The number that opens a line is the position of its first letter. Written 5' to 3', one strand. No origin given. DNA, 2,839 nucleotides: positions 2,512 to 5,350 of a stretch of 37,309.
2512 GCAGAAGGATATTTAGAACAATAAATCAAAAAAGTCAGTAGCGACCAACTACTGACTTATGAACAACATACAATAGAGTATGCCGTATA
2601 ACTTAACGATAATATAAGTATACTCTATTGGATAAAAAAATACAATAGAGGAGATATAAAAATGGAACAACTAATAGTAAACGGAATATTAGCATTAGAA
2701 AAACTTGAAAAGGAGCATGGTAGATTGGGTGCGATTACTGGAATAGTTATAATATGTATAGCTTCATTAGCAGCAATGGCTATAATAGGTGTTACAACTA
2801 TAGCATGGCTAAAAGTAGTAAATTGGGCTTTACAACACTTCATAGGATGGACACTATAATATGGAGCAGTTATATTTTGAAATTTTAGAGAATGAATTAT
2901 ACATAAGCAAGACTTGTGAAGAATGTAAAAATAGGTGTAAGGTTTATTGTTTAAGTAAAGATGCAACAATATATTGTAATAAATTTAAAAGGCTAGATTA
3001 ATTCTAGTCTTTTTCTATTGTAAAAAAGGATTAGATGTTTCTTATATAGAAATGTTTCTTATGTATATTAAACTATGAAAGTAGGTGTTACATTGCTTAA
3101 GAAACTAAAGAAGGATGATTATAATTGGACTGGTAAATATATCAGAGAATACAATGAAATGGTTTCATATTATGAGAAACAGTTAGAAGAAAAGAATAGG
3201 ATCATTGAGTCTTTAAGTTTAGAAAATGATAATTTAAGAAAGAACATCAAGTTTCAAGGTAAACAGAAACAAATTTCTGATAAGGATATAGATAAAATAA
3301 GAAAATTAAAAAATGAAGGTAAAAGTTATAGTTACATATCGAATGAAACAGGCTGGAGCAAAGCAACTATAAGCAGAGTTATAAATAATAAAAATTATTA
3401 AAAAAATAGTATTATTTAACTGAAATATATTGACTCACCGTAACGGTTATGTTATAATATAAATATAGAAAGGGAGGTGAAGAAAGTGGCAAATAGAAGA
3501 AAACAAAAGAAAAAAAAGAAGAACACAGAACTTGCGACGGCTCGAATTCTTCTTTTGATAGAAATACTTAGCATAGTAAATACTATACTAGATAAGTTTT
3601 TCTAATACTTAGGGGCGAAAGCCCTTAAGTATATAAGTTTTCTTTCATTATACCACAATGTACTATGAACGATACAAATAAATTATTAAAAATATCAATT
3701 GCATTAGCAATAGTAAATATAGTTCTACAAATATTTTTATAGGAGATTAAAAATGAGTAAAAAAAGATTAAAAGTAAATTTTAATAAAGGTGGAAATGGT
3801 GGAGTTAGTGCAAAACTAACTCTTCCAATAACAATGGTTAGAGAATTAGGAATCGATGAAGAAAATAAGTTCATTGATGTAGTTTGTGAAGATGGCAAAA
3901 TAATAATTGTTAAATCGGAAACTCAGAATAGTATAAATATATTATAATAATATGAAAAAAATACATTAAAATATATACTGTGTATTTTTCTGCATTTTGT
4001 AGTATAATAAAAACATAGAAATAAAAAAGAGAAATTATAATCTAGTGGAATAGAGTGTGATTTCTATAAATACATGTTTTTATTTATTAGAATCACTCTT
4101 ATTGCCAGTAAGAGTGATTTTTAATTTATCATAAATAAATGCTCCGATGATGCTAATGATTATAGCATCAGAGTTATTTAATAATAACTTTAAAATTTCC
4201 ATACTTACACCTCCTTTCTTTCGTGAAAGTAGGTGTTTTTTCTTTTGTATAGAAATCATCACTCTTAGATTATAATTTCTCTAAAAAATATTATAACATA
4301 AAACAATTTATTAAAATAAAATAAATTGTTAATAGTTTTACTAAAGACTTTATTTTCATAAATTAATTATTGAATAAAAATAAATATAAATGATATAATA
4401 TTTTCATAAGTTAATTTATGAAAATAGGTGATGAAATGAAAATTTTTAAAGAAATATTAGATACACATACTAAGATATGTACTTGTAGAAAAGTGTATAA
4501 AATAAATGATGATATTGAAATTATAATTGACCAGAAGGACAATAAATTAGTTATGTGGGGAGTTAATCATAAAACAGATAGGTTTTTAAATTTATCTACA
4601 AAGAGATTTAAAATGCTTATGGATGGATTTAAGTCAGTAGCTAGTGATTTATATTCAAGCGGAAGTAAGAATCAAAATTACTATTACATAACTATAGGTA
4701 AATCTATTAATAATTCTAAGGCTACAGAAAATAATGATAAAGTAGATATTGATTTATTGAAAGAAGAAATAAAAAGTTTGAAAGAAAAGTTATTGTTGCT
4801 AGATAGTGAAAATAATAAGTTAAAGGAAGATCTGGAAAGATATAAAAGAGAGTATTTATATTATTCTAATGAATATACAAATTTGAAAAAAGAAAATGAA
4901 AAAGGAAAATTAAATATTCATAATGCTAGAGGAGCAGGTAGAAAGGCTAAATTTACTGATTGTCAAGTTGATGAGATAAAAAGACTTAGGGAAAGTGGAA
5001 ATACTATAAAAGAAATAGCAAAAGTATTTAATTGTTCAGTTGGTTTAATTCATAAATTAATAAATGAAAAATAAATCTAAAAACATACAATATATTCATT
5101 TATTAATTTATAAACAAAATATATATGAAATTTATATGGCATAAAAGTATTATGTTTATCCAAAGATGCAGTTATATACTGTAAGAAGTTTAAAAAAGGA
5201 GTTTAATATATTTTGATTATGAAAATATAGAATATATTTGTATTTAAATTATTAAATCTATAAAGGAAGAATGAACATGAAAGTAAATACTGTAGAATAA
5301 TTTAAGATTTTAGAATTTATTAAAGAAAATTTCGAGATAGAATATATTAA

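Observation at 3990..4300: Type I toxin-antitoxin-like locus: duplicated convergent promoters around a 40-aa hydrophobic peptide with a sequestered RBS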

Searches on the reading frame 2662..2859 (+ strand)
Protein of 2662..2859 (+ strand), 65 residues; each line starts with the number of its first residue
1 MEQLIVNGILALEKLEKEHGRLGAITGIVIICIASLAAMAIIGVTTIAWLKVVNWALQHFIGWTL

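Call 11: search_protein_families(library=pfam, proteins=[window:2662-2859:+], max_evalue=0.01)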
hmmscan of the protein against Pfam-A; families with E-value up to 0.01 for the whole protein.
window:2662-2859:+ (65 aa): 0 families

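Call 20: search_protein_families(library=ncbifam, proteins=[window:2662-2859:+], max_evalue=1)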
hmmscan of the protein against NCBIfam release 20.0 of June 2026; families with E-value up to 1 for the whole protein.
window:2662-2859:+ (65 aa): 0 families

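Call 21: search_protein_families(library=phrogs, proteins=[window:2662-2859:+], max_evalue=0.1)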
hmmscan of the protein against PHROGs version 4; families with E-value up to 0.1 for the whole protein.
window:2662-2859:+ (65 aa): 1 family
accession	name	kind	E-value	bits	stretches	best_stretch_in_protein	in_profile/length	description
phrog_38248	-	unknown function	0.0084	16.9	1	21-45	111-135/252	-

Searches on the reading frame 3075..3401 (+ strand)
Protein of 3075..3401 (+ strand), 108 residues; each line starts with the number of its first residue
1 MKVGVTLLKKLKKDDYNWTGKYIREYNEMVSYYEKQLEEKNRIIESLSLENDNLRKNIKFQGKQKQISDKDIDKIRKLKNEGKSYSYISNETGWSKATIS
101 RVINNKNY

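Call 11: search_protein_families(library=pfam, proteins=[window:3075-3401:+], max_evalue=0.01)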
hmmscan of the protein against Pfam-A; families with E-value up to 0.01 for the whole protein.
window:3075-3401:+ (108 aa): 6 families
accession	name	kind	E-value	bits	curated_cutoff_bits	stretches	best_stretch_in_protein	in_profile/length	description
PF13936.12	HTH_38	-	6.8e-08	32.6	27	1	63-103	1-41/44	Helix-turn-helix domain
PF01371.25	Trp_repressor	-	0.00027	21.4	27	1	76-105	43-72/88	Trp repressor protein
PF24034.1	DUF7343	-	0.0023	18.2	27.6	1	87-105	23-41/62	Domain of unknown function (DUF7343)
PF00356.27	LacI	-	0.0036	17.5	27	0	92-108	9-25/46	Bacterial regulatory proteins, lacI family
PF04552.19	Sigma54_DBD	-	0.0043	17.3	22.8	1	31-106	2-73/160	Sigma-54, DNA binding domain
PF13730.12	HTH_36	-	0.0065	16.7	25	0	79-105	18-48/55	Helix-turn-helix domain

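Call 21: search_protein_families(library=phrogs, proteins=[window:3075-3401:+], max_evalue=0.1)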
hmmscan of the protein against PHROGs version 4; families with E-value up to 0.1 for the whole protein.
window:3075-3401:+ (108 aa): 26 families (the best 25 are shown)
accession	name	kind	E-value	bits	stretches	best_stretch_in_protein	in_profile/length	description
phrog_517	-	DNA, RNA and nucleotide metabolism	7.3e-06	27.9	1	23-105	40-124/128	HTH DNA binding protein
phrog_125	-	DNA, RNA and nucleotide metabolism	2.3e-05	25.1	1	54-107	150-204/254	DNA invertase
phrog_11376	-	unknown function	3.5e-05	25.1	1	50-106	27-82/134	-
phrog_5536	-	unknown function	0.00062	20.6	1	64-103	3-42/172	-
phrog_3855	-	DNA, RNA and nucleotide metabolism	0.00067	21.1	1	67-104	64-101/115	HTH DNA binding protein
phrog_296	-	integration and excision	0.00099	18.9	1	59-106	216-264/626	DNA transposition protein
phrog_4538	-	unknown function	0.0014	18.6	1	41-107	327-393/447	-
phrog_4291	-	DNA, RNA and nucleotide metabolism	0.0034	16.7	1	25-105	38-116/909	RNA-dependent RNA polymerase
phrog_6223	-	transcription regulation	0.0035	18.4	1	77-105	13-40/73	transcriptional repressor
phrog_13188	-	unknown function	0.0043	18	1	17-57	45-85/90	-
phrog_664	-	DNA, RNA and nucleotide metabolism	0.0047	17.8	1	63-106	81-124/210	DNA binding protein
phrog_9366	-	integration and excision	0.0083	17.2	1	63-106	62-106/109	transposase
phrog_20467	-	DNA, RNA and nucleotide metabolism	0.017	16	1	64-106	60-102/112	HNH endonuclease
phrog_645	-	DNA, RNA and nucleotide metabolism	0.019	16.1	1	59-103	14-59/196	Rnase E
phrog_1529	-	unknown function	0.021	15.9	1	69-106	5-42/209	-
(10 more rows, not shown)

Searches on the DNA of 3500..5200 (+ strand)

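Call 6: search_dna_similar(query=window:3500-5200:+, collection=plasmids, mode=near)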
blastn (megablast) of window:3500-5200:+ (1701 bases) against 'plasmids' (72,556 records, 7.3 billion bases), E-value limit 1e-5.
No match.

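Call 7: search_dna_similar(query=window:3500-5200:+, collection=phages, mode=near)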
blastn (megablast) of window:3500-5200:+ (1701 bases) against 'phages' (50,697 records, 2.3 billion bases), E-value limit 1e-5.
No match.

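Call 9: search_dna_similar(query=window:3900-4450:+, collection=phages, mode=distant, max_evalue=0.01)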
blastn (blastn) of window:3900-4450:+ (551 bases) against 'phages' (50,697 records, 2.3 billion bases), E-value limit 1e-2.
No match.

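Call 10: search_dna_similar(query=window:3900-4450:+, collection=plasmids, mode=distant, max_evalue=0.01)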
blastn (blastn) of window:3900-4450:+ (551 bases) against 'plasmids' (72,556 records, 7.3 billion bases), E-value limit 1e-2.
Records with a match: 8; places in all: 10; records where one place covers at least 80% of the query: 0.
Best place of each record, by identity: 80-90% 3; 60-80% 5.
By first word of the organism name: Paraclostridium 2; Clostridioides 2; Buchnera 1; Bacillus 1; Lactococcus 1; Ligilactobacillus 1.
By predicted mobility (MOB-suite, as given by PLSDB): non-mobilizable 8.
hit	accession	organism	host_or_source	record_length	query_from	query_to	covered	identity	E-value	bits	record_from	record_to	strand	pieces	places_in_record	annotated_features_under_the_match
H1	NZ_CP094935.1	Paraclostridium bifermentans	Homo sapiens,feces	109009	123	411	52%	78.4%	9e-55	222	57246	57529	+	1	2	hypothetical protein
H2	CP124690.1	Paraclostridium bifermentans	Whole organism,peat soil sample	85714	123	411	52%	78.1%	1e-53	217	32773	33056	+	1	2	none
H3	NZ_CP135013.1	Buchnera aphidicola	Greenidea ficicola,whole organism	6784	28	139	20%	71.8%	1e-3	53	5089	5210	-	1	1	leuD: 3-isopropylmalate dehydratase small subunit | leuA: 2-isopropylmalate synthase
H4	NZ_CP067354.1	Clostridioides sp. ES-S-0173-01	soil,soil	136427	293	399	19%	72.9%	3e-3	50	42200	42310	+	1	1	hypothetical protein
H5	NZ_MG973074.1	Clostridioides difficile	hospital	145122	293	399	19%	72.9%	3e-3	50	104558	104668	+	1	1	none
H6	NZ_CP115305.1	Bacillus cereus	microbe,Penaeus vannamei pond water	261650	157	222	12%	80.6%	8e-5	56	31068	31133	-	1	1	none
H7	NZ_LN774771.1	Lactococcus piscium MKFS47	cold-stored modified atmosphere ...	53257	42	99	11%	81.7%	1e-3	53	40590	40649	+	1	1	ATP-binding protein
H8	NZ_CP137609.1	Ligilactobacillus salivarius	cell culture,the intestine of a broiler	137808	279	320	8%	88.4%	3e-3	50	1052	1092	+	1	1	CAT RNA binding domain-containing protein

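Call 12: get_annotated_region(hit=H1, flank=4000)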
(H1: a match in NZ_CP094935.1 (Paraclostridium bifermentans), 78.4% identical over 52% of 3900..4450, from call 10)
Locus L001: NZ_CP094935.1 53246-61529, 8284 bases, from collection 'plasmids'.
description: Paraclostridium bifermentans strain HD0315_2 plasmid pHD0315_2-2, complete sequence
organism: Paraclostridium bifermentans (NCBI taxid 1490)
taxonomy: Bacteria; Bacillota; Clostridia; Peptostreptococcales; Peptostreptococcaceae; Paraclostridium; Paraclostridium bifermentans
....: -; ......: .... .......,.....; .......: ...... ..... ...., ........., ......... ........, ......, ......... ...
typing (MOB-suite, as given by PLSDB): non-mobilizable
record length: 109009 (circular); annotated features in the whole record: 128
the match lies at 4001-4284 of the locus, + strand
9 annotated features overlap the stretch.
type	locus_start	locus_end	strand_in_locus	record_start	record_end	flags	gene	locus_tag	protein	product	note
CDS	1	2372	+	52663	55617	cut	-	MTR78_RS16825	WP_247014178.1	Tn3 family transposase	-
CDS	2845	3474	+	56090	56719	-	-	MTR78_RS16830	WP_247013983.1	hypothetical protein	-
CDS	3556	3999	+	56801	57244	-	-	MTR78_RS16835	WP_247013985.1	hypothetical protein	-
CDS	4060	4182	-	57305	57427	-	-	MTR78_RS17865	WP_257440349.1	hypothetical protein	-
CDS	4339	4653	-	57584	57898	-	-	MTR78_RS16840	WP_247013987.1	hypothetical protein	-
CDS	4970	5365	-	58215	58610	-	-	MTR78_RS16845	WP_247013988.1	hypothetical protein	-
CDS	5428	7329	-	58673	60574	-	-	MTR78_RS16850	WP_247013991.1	glycoside hydrolase domain-containing protein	-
CDS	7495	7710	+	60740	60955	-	-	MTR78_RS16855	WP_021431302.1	BhlA/UviB family holin-like peptide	-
CDS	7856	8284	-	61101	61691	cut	-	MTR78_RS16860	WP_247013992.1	hypothetical protein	-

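Call 13: get_annotated_region(hit=H5, flank=3000)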
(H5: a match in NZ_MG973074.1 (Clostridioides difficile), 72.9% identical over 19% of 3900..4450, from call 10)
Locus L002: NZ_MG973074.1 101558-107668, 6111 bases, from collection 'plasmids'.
description: Clostridioides difficile strain HSJD-312 plasmid pHSJD-312, complete sequence
organism: Clostridioides difficile (NCBI taxid 1496)
taxonomy: Bacteria; Bacillota; Clostridia; Peptostreptococcales; Peptostreptococcaceae; Clostridioides; Clostridioides difficile
host: -; source: hospital; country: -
typing (MOB-suite, as given by PLSDB): non-mobilizable
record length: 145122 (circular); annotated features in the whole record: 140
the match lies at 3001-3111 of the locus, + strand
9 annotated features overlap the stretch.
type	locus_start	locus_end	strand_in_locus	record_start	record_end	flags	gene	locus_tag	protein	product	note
CDS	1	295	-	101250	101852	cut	-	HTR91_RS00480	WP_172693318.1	hypothetical protein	-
CDS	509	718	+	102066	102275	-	-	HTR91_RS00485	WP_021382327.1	helix-turn-helix transcriptional regulator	-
CDS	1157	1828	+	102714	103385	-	-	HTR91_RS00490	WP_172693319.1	helix-turn-helix domain-containing protein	-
CDS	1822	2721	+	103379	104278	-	-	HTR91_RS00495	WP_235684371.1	IS3 family transposase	-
CDS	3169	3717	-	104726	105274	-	-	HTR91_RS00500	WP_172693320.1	hypothetical protein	-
CDS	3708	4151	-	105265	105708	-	-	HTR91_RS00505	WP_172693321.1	DUF4320 family protein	-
CDS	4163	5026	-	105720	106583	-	-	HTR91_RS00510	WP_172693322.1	secretion protein F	-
CDS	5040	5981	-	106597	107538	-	-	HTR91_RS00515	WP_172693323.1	hypothetical protein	-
CDS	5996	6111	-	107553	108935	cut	-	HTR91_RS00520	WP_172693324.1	ATPase, T2SS/T4P/T4SS family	-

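Call 14: get_annotated_region(hit=H4, flank=3000)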
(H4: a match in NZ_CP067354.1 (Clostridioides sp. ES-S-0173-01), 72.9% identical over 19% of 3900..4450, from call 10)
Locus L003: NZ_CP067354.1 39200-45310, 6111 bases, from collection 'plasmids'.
description: Clostridioides sp. ES-S-0173-01 plasmid pESS17301a, complete sequence
organism: Clostridioides sp. ES-S-0173-01 (NCBI taxid 2770786)
taxonomy: Bacteria; Bacillota; Clostridia; Peptostreptococcales; Peptostreptococcaceae; Clostridioides; Clostridioides sp. ES-S-0173-01
host: -; source: soil,soil; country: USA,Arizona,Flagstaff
typing (MOB-suite, as given by PLSDB): non-mobilizable
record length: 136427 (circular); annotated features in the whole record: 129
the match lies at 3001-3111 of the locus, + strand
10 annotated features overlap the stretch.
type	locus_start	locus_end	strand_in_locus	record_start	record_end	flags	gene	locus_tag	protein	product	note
CDS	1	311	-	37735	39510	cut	-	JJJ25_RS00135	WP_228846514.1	hypothetical protein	-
CDS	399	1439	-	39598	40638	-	-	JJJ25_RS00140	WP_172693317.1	cell wall-binding repeat-containing protein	-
CDS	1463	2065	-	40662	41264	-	-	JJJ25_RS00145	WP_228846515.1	hypothetical protein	-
CDS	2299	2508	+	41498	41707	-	-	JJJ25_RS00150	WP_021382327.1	helix-turn-helix transcriptional regulator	-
CDS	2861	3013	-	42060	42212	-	-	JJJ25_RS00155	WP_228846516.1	hypothetical protein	-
CDS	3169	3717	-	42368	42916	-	-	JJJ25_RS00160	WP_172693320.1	hypothetical protein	-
CDS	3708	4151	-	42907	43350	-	-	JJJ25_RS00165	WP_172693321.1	DUF4320 family protein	-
CDS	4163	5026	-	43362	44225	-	-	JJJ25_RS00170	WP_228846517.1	secretion protein F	-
CDS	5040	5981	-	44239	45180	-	-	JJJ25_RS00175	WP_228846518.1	hypothetical protein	-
CDS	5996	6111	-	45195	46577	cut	-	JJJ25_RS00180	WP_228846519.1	ATPase, T2SS/T4P/T4SS family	-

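Call 88: search_rna_families(source=window, start=3950, end=4350, threshold=evalue, max_evalue=10)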
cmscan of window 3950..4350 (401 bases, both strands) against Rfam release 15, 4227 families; matches with E-value up to 10: 15.
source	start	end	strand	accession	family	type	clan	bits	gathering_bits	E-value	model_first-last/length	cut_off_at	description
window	4103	4243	+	RF02431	SpF22_sRNA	Gene; sRNA;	-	28.9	55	0.00093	1-140/140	no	Streptococcus sRNA SpF22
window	4203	4292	-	RF02528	SSRC41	Gene; sRNA;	-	26.1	60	0.29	1-111/111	no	Streptococcus sRNA SSRC41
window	4088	4160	+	RF01466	rli34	Gene; sRNA;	-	26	48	0.72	1-84/84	no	Listeria sRNA rli34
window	4171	4246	+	RF02371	PyrG_leader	Cis-reg; leader;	-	24.8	65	0.36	1-78/78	no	PyrG leader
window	4137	4243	+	RF00515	PyrR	Cis-reg;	-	23.3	54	0.45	1-115/115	no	PyrR binding site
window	4037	4125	+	RF00515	PyrR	Cis-reg;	-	21.1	54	1.2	1-115/115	no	PyrR binding site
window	4197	4254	+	RF00668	mir-302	Gene; miRNA;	CL00096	17.7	55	1.1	1-68/68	no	mir-302 microRNA precursor family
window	4185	4267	-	RF00055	SNORD96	Gene; snRNA; snoRNA; CD-box;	CL00072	16.1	43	3.6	1-85/85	no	Small nucleolar RNA SNORD96 family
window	4088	4214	-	RF02453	ncr952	Gene; sRNA;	-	16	100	0.3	1-143/143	no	Bacillus sRNA ncr952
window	4075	4137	+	RF04174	MIR4208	Gene; miRNA;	-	16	140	8.8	1-191/191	no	MIR4208 microRNA precursor family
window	4162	4241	+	RF01775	RsaOG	Gene; sRNA;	-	15.8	50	6.4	1-147/147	no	RNA S.aureus Orsay G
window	4228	4248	+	RF00489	ctRNA_p42d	Gene; antisense;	-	14.8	50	2.7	1-46/46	no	ctRNA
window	4227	4266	-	RF00276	SNORD52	Gene; snRNA; snoRNA; CD-box;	CL00063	13.2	45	5.9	1-67/67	no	Small nucleolar RNA SNORD52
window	4117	4233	-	RF01412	BsrG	Gene; sRNA;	-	12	55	1.5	35-146/259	no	BsrG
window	4243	4273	-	RF01734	Fluoride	Cis-reg; riboswitch;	-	9.9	34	5.6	1-64/64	no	Fluoride riboswitch aptamer (crcB RNA motif)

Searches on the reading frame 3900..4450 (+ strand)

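Call 20: search_protein_families(library=ncbifam, proteins=[L003:2861-3013:-, L001:4060-4182:-], max_evalue=1)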
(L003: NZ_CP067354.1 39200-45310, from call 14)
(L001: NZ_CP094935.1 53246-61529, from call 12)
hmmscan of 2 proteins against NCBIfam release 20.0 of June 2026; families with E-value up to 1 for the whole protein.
L003:2861-3013:- (50 aa): 1 family
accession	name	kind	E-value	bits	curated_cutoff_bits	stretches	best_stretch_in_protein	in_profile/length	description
NF047374.1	CD_typeI_toxin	equivalog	1.4e-18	67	60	1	1-50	1-51/51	type I toxin-antitoxin system toxin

L001:4060-4182:- (40 aa): 1 family
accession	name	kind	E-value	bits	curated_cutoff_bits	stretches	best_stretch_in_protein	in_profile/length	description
NF047374.1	CD_typeI_toxin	equivalog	0.00023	21.5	60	1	19-40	20-41/51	type I toxin-antitoxin system toxin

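Call 21: search_protein_families(library=phrogs, proteins=[L003:2861-3013:-, L001:4060-4182:-], max_evalue=0.1)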
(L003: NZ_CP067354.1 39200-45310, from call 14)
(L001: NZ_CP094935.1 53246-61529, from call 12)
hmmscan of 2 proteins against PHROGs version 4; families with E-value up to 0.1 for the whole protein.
L003:2861-3013:- (50 aa): 2 families
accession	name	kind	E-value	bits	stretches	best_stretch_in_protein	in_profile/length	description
phrog_738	-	unknown function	6.1e-19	69.1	1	1-50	1-52/52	-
phrog_12718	-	unknown function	0.0031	18.5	1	1-21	1-21/59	-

L001:4060-4182:- (40 aa): 1 family
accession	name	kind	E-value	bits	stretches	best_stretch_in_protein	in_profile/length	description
phrog_738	-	unknown function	6.9e-05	24.1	1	13-39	11-41/52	-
